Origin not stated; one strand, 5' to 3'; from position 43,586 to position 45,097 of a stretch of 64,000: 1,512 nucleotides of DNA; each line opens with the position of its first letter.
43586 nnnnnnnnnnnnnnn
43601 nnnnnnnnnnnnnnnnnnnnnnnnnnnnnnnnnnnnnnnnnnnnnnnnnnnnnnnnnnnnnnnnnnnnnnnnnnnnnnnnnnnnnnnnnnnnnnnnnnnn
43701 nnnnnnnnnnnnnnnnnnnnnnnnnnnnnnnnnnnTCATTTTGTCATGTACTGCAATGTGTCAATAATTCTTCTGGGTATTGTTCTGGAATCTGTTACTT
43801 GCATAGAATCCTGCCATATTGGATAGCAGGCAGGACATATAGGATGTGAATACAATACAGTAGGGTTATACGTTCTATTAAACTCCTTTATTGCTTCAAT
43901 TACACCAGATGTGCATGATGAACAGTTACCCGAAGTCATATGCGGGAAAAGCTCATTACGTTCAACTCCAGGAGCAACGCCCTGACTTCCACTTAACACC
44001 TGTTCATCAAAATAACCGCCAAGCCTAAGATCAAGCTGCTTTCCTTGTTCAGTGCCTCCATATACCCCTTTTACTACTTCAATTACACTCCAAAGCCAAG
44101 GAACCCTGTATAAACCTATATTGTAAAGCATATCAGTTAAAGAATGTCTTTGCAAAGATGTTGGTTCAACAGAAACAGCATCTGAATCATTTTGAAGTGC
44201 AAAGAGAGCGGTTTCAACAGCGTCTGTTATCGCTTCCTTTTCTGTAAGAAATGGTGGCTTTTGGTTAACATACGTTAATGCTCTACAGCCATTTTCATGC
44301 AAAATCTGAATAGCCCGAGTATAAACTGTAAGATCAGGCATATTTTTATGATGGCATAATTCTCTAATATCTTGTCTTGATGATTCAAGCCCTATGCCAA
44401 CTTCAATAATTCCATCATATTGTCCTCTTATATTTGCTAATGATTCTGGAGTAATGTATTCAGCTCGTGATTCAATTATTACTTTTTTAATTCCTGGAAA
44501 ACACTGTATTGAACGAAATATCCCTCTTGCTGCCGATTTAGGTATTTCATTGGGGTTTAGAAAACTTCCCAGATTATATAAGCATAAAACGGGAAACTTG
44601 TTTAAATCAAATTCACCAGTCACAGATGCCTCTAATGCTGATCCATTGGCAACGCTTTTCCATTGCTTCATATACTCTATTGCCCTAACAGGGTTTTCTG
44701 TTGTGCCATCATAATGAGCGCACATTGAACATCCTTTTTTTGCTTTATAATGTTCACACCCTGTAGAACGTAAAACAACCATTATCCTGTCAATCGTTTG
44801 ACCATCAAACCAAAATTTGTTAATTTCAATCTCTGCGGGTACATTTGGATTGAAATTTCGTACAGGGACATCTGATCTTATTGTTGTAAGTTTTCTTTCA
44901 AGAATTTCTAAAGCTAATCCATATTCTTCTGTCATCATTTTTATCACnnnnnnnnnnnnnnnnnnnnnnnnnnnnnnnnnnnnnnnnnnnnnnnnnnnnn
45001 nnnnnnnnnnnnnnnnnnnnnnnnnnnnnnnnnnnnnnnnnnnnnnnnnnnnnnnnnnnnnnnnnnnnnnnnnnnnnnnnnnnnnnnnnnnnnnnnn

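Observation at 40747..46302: Tightly coupled five-gene operon: PaaK-like ligase, unusual radical SAM, ThrC-like PLP enzyme, ureohydrolase, DRG-like GTPase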

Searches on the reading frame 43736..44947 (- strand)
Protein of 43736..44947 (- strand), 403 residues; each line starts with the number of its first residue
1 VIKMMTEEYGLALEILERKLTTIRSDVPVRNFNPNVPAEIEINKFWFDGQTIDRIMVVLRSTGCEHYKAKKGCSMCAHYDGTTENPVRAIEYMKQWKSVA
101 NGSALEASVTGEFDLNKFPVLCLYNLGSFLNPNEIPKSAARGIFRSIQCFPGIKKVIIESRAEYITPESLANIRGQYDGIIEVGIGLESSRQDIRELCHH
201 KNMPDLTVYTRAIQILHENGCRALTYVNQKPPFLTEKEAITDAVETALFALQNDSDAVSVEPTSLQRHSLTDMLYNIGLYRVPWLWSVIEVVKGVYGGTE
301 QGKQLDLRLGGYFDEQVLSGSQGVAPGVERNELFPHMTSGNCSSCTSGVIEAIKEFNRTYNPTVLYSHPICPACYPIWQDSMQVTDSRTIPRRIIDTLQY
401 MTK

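Call 4: search_protein_families(library=pfam, proteins=[window:43736-44947:-])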
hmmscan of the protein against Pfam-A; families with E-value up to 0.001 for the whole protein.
window:43736-44947:- (403 aa): 1 family
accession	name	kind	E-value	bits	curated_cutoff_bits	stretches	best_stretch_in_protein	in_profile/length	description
PF11178.13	DUF2963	-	0.00017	21.3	22.6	0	30-56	12-38/52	Protein of unknown function (DUF2963)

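Call 5: search_protein_families(library=ncbifam, proteins=[window:43736-44947:-], max_evalue=0.01)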
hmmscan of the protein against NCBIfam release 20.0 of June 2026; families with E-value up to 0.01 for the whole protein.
window:43736-44947:- (403 aa): 1 family
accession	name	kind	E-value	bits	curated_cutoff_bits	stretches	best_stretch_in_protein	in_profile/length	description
TIGR01210.1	TIGR01210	equivalog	1e-51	176.1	212.15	1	49-365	10-288/313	archaeosine biosynthesis radical SAM protein RaSEA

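Call 10: find_homologous_proteins(query=window:43736-44947:-)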
Query window:43736-44947:- (403 aa): 546 proteins with E <= 0.001 among 4378 candidates; the best 120 are listed.
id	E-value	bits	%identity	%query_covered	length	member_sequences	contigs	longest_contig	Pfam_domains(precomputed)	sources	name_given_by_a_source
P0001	3.3e-274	927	100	99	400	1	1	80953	-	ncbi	ncbi:MAG: hypothetical protein V1859_02405 [archaeon]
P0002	1.6e-183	628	68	98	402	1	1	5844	-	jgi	jgi:archaeosine synthase beta-subunit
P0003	1.8e-182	625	69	98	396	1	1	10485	-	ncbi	-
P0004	1.5e-175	602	65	98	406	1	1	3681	-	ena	-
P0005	5.9e-173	593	64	98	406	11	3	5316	-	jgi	-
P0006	3.6e-172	591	65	98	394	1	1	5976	-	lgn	-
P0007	1.3e-171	589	65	98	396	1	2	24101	-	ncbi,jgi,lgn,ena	-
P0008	2.0e-170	585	64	98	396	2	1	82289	-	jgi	jgi:radical SAM enzyme (TIGR01210 family)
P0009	4.6e-168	577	64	99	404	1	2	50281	-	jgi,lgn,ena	-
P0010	8.4e-168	576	63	99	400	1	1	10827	-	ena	-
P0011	8.7e-168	576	64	98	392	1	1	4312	-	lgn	-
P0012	1.2e-167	576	62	98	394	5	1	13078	-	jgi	-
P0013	1.4e-167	576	63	98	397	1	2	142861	-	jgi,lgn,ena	-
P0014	3.5e-167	574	62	98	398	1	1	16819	-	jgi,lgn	jgi:hypothetical protein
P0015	1.9e-166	572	63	98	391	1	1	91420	PF04055.28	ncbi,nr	ncbi:hypothetical protein KY332_02660 [Candidatus Woesearchaeota archaeon]|nr:hypothetical protein [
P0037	1.8e-152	526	57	98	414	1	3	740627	-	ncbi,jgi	-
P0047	6.0e-144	498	57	95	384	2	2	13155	-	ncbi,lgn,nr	ncbi:MAG: TIGR01210 family protein [Microgenomates bacterium 39_6]|nr:MAG: TIGR01210 family protein 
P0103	7.6e-131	455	53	96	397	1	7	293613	-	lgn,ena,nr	nr:hypothetical protein [Bacilli bacterium]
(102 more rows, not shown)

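Call 11: search_protein_families(library=padloc, proteins=[window:43736-44947:-], max_evalue=0.01)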
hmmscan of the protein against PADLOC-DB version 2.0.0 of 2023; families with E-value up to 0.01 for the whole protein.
window:43736-44947:- (403 aa): 0 families

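Call 12: find_encoding_contigs(protein=P0037, flank=10000, max_places=3)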
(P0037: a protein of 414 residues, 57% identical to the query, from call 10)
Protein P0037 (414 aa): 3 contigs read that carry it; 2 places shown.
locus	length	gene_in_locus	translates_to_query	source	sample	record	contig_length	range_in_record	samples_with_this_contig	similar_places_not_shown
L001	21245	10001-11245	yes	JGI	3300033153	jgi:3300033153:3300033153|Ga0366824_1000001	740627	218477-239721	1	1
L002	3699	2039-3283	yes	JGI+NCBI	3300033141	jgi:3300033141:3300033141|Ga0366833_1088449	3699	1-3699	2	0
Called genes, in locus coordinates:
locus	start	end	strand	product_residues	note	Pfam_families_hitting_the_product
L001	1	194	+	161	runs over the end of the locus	PF00383:dCMP_cyt_deam_1, PF14437:MafB19-deam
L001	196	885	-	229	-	-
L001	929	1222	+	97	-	-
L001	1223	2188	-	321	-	PF01636:APH, PF01633:Choline_kinase (weak)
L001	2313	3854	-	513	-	PF01935:DUF87, PF05872:HerA_C (faint)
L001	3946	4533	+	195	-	PF03703:bPH_2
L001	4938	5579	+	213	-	PF03412:Peptidase_C39 (faint), PF09778:Guanylate_cyc_2, PF13529:Peptidase_C39_2 (weak)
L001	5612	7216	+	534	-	PF02463:SMC_N (faint), PF13175:AAA_15 (faint), PF13476:AAA_23 (faint), PF13555:AAA_29 (faint), PF00005:ABC_tran, PF13304:AAA_21 (faint), PF12848:ABC_tran_Xtn, PF00005:ABC_tran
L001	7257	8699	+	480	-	PF02310:B12-binding, PF04055:Radical_SAM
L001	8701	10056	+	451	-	-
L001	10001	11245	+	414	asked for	-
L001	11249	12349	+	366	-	PF00291:PALP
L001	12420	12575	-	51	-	-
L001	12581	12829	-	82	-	-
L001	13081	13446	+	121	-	PF01022:HTH_5, PF12840:HTH_20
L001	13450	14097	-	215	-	PF01135:PCMT, PF02353:CMAS (weak), PF13489:Methyltransf_23, PF01209:Ubie_methyltran, PF13847:Methyltransf_31, PF08241:Methyltransf_11, PF08242:Methyltransf_12, PF13649:Methyltransf_25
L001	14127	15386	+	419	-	PF27218:MJ0043_C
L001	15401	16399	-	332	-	-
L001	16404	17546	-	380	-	-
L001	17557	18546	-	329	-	-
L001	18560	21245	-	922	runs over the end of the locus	-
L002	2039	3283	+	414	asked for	-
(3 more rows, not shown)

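Call 13: find_encoding_contigs(protein=P0103, flank=10000, max_places=3)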
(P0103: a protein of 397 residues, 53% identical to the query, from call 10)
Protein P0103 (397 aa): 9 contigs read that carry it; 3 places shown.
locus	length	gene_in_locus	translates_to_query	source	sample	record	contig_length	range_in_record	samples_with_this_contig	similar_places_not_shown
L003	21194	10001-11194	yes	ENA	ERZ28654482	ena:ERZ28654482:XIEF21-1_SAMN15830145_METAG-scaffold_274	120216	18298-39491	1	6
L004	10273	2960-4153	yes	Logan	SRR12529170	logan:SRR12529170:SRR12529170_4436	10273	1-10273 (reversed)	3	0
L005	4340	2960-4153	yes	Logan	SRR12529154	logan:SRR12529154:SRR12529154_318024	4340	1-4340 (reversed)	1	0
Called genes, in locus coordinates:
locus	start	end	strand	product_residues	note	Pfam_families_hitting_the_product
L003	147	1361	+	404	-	PF04055:Radical_SAM, PF00633:HHH (faint), PF12836:HHH_3 (weak)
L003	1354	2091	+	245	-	PF13566:DUF4130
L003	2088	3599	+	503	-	PF00118:Cpn60_TCP1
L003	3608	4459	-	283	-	PF11899:DUF3419 (faint)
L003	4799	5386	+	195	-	-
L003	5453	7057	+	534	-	-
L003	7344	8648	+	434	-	PF19787:DUF6271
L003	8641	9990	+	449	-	-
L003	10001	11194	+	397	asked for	-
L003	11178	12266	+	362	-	PF00291:PALP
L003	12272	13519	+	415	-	PF00155:Aminotran_1_2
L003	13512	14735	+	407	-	PF00278:Orn_DAP_Arg_deC, PF02784:Orn_Arg_deC_N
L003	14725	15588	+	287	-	PF00491:Arginase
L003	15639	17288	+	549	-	PF02463:SMC_N (faint), PF13555:AAA_29 (faint), PF00005:ABC_tran, PF13304:AAA_21 (weak), PF12848:ABC_tran_Xtn, PF00005:ABC_tran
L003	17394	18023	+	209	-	-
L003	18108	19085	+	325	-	-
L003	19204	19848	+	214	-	-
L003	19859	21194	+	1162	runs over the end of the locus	-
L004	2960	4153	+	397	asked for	-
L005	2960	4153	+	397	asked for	-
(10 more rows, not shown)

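Call 16: find_related_loci(query=A1, collection=genome_contigs, flank=10000)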
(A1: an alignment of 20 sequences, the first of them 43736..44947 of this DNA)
Query A1 (403 aa) in genome_contigs; peptide patterns used: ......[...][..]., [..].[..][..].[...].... (x = any residue, [..] = any of these).
51 stretches matched a pattern; 43 encode a relative of the query (tblastn E <= 1e-3); 39 distinct loci.
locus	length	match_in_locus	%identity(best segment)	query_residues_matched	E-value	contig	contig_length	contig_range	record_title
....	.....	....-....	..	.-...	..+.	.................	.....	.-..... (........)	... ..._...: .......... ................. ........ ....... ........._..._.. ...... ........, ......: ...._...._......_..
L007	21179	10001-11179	61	2-398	3e-172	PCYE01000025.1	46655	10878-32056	MAG: Candidatus Woesearchaeota archaeon CG10_big_fil_rev_8_21_14_0_10_33_12 CG10_8_21_14_0.10_scaffold_554_c, whole geno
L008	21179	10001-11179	63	3-399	5e-172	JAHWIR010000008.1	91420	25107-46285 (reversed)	MAG: Candidatus Woesearchaeota archaeon isolate YT2_768 k127_22797112, whole genome shotgun sequence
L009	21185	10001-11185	60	3-398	1e-165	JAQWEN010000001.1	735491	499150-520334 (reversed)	MAG: Candidatus Shapirobacteria bacterium isolate STF2_76 NODE_1_length_735491_cov_9.474058_Sandtown_F2, whole genome sh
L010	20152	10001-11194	60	3-403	5e-165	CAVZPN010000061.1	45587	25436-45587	MAG: uncultured archaeon isolate MFD02832.bin.2.135 genome assembly, contig: contig_76015, whole genome shotgun sequence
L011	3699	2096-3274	57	4-398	1e-162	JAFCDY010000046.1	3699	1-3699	MAG: Candidatus Aenigmatarchaeota archaeon isolate Meg22_1012_Bin_181 Meg22_1012_Bin_181_scaffold_88448, whole genome sh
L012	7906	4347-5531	54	5-401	3e-155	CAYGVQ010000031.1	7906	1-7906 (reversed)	MAG TPA_asm: uncultured archaeon isolate ERP119294_co3_274 genome assembly, contig: NODE_8628_length_7906_cov_7.552796,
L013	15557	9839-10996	56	11-399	3e-146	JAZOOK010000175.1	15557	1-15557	MAG: Candidatus Coprovivens sp. isolate T1900045629_YK20190323.MAGScoT_cleanbin_000017 SGB_8053_k141_2115067, whole geno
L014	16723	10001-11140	53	16-398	7e-141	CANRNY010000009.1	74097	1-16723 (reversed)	MAG: uncultured Bacilli bacterium isolate Lapin-020__bin70 genome assembly, contig: Lapin-020__NODE_292_length_74097_cov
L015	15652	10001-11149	53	14-399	2e-138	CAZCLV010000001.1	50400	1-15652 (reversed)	MAG TPA_asm: uncultured Mycoplasma sp. isolate SRP192927_co1_122 genome assembly, contig: NODE_921_length_50400_cov_13.7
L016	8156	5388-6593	51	3-401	5e-138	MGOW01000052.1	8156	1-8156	MAG: Clostridiales bacterium GWE2_32_10 gwe2_scaffold_3120, whole genome shotgun sequence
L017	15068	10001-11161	52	12-399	5e-137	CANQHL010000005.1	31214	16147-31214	MAG: uncultured Clostridia bacterium isolate Lapin-030__bin48 genome assembly, contig: Lapin-030__NODE_2038_length_31214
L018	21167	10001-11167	52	8-398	4e-136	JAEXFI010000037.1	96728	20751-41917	MAG: Bacillota bacterium isolate OH_HBB_241 k127_1345784, whole genome shotgun sequence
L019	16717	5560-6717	53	12-398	7e-136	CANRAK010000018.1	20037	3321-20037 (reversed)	MAG: uncultured Clostridia bacterium isolate Lapin-026__bin121 genome assembly, contig: Lapin-026__NODE_3134_length_2003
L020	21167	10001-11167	52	9-398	2e-135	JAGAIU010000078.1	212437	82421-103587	MAG: Clostridia bacterium isolate RGIG8481 Water_deer_Cecum-1__c368734, whole genome shotgun sequence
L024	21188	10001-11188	51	2-398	1e-132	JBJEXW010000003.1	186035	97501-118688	MAG: Clostridia bacterium isolate LOHA17_bin.027 NODE_11_length_186035_cov_40.622223, whole genome shotgun sequence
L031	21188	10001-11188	51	1-398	4e-131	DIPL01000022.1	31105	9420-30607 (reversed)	MAG TPA_asm: Christensenella sp. UBA5489 UBA5489_contig_9358, whole genome shotgun sequence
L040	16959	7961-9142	49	2-400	9e-130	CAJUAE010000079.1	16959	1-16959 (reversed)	MAG TPA_asm: uncultured Lachnospiraceae bacterium isolate MGBC120144 genome assembly, contig: MGBC120144.79, whole genom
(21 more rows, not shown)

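Call 22: search_protein_families(library=pfam, proteins=[L024:14463-16139:+, L024:17560-19458:+, L024:12239-13549:+, L024:16184-17443:+, L014:12223-13188:+, L014:11173-12213:+, L014:8021-8539:+, L014:6824-8005:+, L003:7344-8648:+, L007:13401-14039:+], max_evalue=0.001)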
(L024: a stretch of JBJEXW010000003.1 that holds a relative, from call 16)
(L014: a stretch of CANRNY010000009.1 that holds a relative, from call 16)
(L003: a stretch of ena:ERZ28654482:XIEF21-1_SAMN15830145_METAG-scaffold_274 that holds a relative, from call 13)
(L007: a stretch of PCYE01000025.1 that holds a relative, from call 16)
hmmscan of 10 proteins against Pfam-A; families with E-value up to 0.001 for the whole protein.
L024:14463-16139:+ (558 aa): 13 families
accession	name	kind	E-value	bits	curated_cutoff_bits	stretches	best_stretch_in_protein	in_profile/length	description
PF00005.33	ABC_tran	-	4.3e-51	173.6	25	2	19-193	1-137/137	ABC transporter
PF12848.13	ABC_tran_Xtn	-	3.1e-20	72.5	25.9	1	233-319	2-82/85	ABC transporter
PF13304.12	AAA_21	-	5.4e-16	60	27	1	82-225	166-304/304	AAA domain, putative AbiEii toxin, Type IV TA system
PF02463.25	SMC_N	-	7.1e-13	48.9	40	1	362-516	27-208/220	RecF/RecN/SMC N terminal domain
PF13555.12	AAA_29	-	2.4e-06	27.6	27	0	353-376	16-39/61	P-loop containing region of AAA domain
PF13401.12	AAA_22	-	7.1e-06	26.8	27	0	362-493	8-106/130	AAA domain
PF13191.12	AAA_16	-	2e-05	25.6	32.6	0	362-494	27-158/167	AAA ATPase domain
PF01926.29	MMR_HSR1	-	7.1e-05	23.3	21.9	0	31-60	1-30/113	50S ribosome-binding GTPase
PF00004.35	AAA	-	8.4e-05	23.5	21.2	0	362-384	1-23/131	ATPase family associated with various cellular activities (AAA)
PF03193.22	RsgA_GTPase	-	0.00023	21.5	30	0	30-64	107-141/174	RsgA GTPase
PF08477.19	Roc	-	0.00025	21.7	27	0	31-53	1-23/119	Ras of Complex, Roc, domain of DAPkinase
PF13175.12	AAA_15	-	0.00028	21.1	32.1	0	360-378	23-42/374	AAA ATPase domain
PF13558.12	SbcC_Walker_B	-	0.0006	20.4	27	0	442-488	25-84/90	SbcC/RAD50-like, Walker B motif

L024:17560-19458:+ (632 aa): 28 families (the best 25 are shown)
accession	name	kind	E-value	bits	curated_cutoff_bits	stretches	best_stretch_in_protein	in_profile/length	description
PF00005.33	ABC_tran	-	2e-44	152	25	2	18-193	1-137/137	ABC transporter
PF12848.13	ABC_tran_Xtn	-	1.1e-21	77.1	25.9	1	233-309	2-78/85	ABC transporter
PF13304.12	AAA_21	-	7.9e-15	56.1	27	2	32-49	3-26/304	AAA domain, putative AbiEii toxin, Type IV TA system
PF16326.10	ABC_tran_CTD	-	2.6e-10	40.8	32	1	565-627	6-68/69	ABC transporter C-terminal domain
PF02463.25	SMC_N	-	3.7e-10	40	40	1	28-234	24-211/220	RecF/RecN/SMC N terminal domain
PF13555.12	AAA_29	-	7.9e-09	35.6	27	1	22-48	16-42/61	P-loop containing region of AAA domain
PF00931.28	NB-ARC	-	3.4e-08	33.5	23.5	0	355-469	20-107/248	NB-ARC domain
PF13401.12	AAA_22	-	5.9e-08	33.5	27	0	358-488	10-106/130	AAA domain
PF25201.1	nSTAND6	-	1.9e-06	28.4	27.7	0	12-55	2-45/148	Novel STAND NTPase 6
PF05729.18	NACHT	-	2.1e-06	28.1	26.7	0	31-50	3-22/167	NACHT domain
PF00910.28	RNA_helicase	-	3.4e-06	27.9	21.5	0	31-104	1-65/105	RNA helicase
PF03205.20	MobB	-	3.6e-06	27.4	26.6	0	31-50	2-21/133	Molybdopterin guanine dinucleotide synthesis protein B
PF13191.12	AAA_16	-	1.3e-05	26.2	32.6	0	358-424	29-99/167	AAA ATPase domain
PF13521.12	AAA_28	-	1.7e-05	25.6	27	0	30-50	1-21/164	AAA domain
PF00006.31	ATP-synt_ab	-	3.4e-05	24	29.5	0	350-378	11-39/213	ATP synthase alpha/beta family, nucleotide-binding domain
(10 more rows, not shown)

L024:12239-13549:+ (436 aa): 1 family
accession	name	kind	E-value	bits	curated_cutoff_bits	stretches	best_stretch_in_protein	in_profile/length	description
PF00155.27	Aminotran_1_2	-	2.3e-27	96.6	19.7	1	78-415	37-346/361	Aminotransferase class I and II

L024:16184-17443:+ (419 aa): 3 families
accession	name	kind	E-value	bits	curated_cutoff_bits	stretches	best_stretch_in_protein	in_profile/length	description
PF02784.22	Orn_Arg_deC_N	-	1.6e-34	119.8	23.4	1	48-298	3-247/247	Pyridoxal-dependent decarboxylase, pyridoxal binding domain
PF00278.28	Orn_DAP_Arg_deC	-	5e-12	46.4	23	1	41-396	1-95/95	Pyridoxal-dependent decarboxylase, C-terminal sheet domain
PF01168.26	Ala_racemase_N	-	0.00035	20.8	24.1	1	45-167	2-122/220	Alanine racemase, N-terminal domain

L014:12223-13188:+ (321 aa): 1 family
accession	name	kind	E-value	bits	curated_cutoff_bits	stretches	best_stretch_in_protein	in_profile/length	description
PF02655.19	ATP-grasp_3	-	1.5e-18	67.8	23.2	1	107-280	2-160/160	ATP-grasp domain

L014:11173-12213:+ (346 aa): 1 family
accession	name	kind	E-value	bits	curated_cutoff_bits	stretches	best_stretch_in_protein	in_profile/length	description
PF04055.27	Radical_SAM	-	7e-12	46.3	29.5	1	119-276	3-151/166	Radical SAM superfamily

L014:8021-8539:+ (172 aa): 3 families
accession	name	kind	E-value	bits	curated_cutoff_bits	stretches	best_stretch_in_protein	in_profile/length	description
PF00583.31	Acetyltransf_1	-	1.5e-12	48.2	20.7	1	31-142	14-116/116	Acetyltransferase (GNAT) family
PF13508.13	Acetyltransf_7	-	1.8e-08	35.1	27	1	49-143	3-83/84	Acetyltransferase (GNAT) domain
PF13673.13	Acetyltransf_10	-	8.9e-05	22.9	23.6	1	30-151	10-116/128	Acetyltransferase (GNAT) domain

L014:6824-8005:+ (393 aa): 3 families
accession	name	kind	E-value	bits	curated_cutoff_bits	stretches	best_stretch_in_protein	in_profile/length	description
PF01546.33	Peptidase_M20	-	8.8e-16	58.9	24.6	1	80-366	1-201/206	Peptidase family M20/M25/M40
PF07687.19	M20_dimer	-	1.1e-11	45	21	1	180-277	3-102/107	Peptidase dimerisation domain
PF04389.22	Peptidase_M28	-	0.00051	20.2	21.3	1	76-163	12-88/193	Peptidase family M28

L003:7344-8648:+ (434 aa): 1 family
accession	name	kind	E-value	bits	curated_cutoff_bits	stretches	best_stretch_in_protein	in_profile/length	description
PF19787.4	DUF6271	-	2.4e-29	103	25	1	6-414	6-429/434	Family of unknown function (DUF6271)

L007:13401-14039:+ (212 aa): 3 families
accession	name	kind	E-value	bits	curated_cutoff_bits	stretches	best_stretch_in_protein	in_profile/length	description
PF13529.12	Peptidase_C39_2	-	9.1e-08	33.2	24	1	5-177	2-143/143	Peptidase_C39 like family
PF03412.21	Peptidase_C39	-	6.8e-05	23.2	22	0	153-193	82-121/133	Peptidase C39 family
PF09778.15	Guanylate_cyc_2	-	0.00022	21.1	28.1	1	58-170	52-174/212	Guanylylate cyclase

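Call 23: search_protein_families(library=pfam, proteins=[L007:12284-13309:+, L001:7257-8699:+, L031:7447-8604:+, L018:8979-9920:+, L040:5335-6561:+, L040:11320-12651:+, L014:14575-15372:+, L014:13198-13989:+, L014:13997-14578:+, L024:5421-6446:+], max_evalue=0.001)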
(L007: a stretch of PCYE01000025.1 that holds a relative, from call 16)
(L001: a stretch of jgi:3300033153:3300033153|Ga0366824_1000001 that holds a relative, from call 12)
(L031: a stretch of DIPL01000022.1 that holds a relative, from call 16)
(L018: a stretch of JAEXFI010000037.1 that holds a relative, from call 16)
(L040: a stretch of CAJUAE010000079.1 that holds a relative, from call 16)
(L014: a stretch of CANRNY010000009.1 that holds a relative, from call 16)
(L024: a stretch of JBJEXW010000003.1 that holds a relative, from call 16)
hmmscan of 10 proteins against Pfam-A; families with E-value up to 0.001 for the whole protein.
L007:12284-13309:+ (341 aa): 6 families
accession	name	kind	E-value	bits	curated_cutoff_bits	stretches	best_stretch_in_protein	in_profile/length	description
PF07478.18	Dala_Dala_lig_C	-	1.6e-40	139.2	24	1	129-310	30-204/204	D-ala D-ala ligase C-terminus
PF01820.27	Dala_Dala_lig_N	-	9.2e-16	58.9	34.6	2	59-92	88-121/121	D-ala D-ala ligase N-terminus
PF13535.11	ATP-grasp_4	-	6.7e-10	39.2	27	1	135-278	2-150/160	ATP-grasp domain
PF02655.19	ATP-grasp_3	-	2.4e-09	37.9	23.2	1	101-277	2-154/160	ATP-grasp domain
PF02786.22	CPSase_L_D2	-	1e-05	25.6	19.8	0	132-182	35-91/211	Carbamoyl-phosphate synthase L chain, ATP binding domain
PF02222.28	ATP-grasp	-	0.00053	20.1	27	0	111-263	4-147/179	ATP-grasp domain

L001:7257-8699:+ (480 aa): 2 families
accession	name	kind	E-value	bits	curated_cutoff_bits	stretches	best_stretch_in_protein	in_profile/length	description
PF04055.27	Radical_SAM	-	3e-20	73.5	29.5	1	241-398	4-165/166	Radical SAM superfamily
PF02310.24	B12-binding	-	7.7e-17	61.7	32.1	1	69-179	14-121/121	B12 binding domain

L031:7447-8604:+ (385 aa): 2 families
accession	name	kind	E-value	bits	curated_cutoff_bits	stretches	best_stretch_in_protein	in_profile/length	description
PF04055.27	Radical_SAM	-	2e-11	44.8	29.5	1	41-206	3-163/166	Radical SAM superfamily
PF13353.11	Fer4_12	-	9.1e-05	23.2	22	1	43-158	13-121/137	4Fe-4S single cluster domain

L018:8979-9920:+ (313 aa): 1 family
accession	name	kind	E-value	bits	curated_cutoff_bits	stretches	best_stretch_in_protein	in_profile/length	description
PF09924.15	LPG_synthase_C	-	6.7e-07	29.1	27.5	1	142-296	104-255/298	Phosphatidylglycerol lysyltransferase, C-terminal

L040:5335-6561:+ (408 aa): 5 families
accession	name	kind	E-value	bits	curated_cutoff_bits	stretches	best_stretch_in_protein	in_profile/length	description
PF02655.19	ATP-grasp_3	-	4.5e-11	43.5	23.2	1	115-288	2-159/160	ATP-grasp domain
PF13535.11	ATP-grasp_4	-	6.8e-09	36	27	1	145-292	2-158/160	ATP-grasp domain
PF02222.28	ATP-grasp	-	0.00022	21.4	27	0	142-286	27-163/179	ATP-grasp domain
PF02786.22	CPSase_L_D2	-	0.00027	21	19.8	1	144-314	37-206/211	Carbamoyl-phosphate synthase L chain, ATP binding domain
PF07478.18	Dala_Dala_lig_C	-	0.00039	20.4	24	1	142-291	33-181/204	D-ala D-ala ligase C-terminus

L040:11320-12651:+ (443 aa): 2 families
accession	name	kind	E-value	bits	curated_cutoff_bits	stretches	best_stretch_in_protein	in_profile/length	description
PF01554.23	MatE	-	2.5e-38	131.7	24.9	2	19-180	1-161/161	MatE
PF01943.22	Polysacc_synt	-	1.6e-06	28.2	28.2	1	20-255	8-228/274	Polysaccharide biosynthesis protein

L014:14575-15372:+ (265 aa): 2 families
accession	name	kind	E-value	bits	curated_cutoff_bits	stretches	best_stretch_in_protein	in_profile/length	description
PF02274.22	ADI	-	5.4e-17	62.3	22.8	1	26-178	101-259/377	Arginine deiminase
PF19420.4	DDAH_eukar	-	4.3e-12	46.3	23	1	28-219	32-244/291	N,N dimethylarginine dimethylhydrolase, eukaryotic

L014:13198-13989:+ (263 aa): 2 families
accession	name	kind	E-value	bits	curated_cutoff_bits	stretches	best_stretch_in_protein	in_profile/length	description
PF04055.27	Radical_SAM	-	4.4e-06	27.4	29.5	1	27-162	2-139/166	Radical SAM superfamily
PF13353.11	Fer4_12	-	4.8e-05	24.1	22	1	29-142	12-122/137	4Fe-4S single cluster domain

L014:13997-14578:+ (193 aa): 2 families
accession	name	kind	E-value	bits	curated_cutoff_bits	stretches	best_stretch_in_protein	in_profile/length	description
PF13419.12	HAD_2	-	1.2e-08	35.8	23.8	1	65-161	86-177/178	Haloacid dehalogenase-like hydrolase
PF00702.32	Hydrolase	-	0.00022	22.1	26.4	0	14-35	1-26/191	haloacid dehalogenase-like hydrolase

L024:5421-6446:+ (341 aa): 3 families
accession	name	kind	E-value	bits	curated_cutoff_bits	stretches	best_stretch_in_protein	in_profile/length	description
PF01212.27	Beta_elim_lyase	-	8.2e-21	75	27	1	15-234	13-227/288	Beta-eliminating lyase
PF00155.27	Aminotran_1_2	-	0.00014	21.6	19.7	1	14-175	17-187/361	Aminotransferase class I and II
PF00282.25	Pyridoxal_deC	-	0.00038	19.7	27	1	68-213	137-274/375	Pyridoxal-dependent decarboxylase conserved domain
